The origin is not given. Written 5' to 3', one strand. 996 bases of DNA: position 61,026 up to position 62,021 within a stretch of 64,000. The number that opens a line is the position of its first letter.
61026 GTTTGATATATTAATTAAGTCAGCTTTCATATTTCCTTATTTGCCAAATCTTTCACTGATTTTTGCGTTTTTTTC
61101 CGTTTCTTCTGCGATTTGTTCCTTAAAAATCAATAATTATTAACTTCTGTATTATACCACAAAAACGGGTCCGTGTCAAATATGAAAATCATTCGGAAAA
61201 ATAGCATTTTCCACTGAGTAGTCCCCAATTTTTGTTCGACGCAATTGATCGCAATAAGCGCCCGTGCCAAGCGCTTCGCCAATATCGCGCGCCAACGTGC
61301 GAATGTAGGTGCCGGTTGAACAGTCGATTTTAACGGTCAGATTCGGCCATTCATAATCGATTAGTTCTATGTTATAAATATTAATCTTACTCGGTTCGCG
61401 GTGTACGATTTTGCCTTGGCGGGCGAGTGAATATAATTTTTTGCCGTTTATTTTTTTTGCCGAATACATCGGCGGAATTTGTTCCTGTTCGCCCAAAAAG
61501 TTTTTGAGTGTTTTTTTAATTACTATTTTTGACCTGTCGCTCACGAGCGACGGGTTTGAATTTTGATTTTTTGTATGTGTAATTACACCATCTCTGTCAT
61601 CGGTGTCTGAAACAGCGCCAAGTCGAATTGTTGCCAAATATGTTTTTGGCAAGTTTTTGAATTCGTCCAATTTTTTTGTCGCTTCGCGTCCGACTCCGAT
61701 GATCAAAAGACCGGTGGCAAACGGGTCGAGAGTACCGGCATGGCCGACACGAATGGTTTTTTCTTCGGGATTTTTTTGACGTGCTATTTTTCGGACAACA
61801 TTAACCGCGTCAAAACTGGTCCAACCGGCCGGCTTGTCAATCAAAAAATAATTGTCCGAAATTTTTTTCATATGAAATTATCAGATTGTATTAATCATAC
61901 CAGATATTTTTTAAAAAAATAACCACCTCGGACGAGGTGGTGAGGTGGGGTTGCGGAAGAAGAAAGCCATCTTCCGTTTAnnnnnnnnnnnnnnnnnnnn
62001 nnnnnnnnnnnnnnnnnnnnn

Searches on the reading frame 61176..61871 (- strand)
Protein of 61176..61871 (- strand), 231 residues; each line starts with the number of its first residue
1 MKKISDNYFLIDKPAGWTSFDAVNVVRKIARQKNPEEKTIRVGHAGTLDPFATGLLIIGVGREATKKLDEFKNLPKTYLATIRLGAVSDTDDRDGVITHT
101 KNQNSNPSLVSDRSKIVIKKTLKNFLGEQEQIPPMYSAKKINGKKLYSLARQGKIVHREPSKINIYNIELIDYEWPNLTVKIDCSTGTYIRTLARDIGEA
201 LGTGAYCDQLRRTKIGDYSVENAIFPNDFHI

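Call 61: search_protein_families(library=pfam, proteins=[window:61176-61871:-], max_evalue=0.00001)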
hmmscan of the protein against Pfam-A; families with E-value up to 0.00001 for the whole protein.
window:61176-61871:- (231 aa): 3 families
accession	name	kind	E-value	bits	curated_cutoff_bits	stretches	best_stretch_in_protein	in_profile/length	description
PF01509.24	TruB_N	-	1.9e-47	161.8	27.3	1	39-190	6-149/149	TruB family pseudouridylate synthase (N terminal domain)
PF16198.10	TruB_C_2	-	4e-09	36.9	29.3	1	191-222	1-32/66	tRNA pseudouridylate synthase B C-terminal domain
PF00849.27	PseudoU_synth_2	-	7.1e-08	33.2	26.8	1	7-103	1-90/152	RNA pseudouridylate synthase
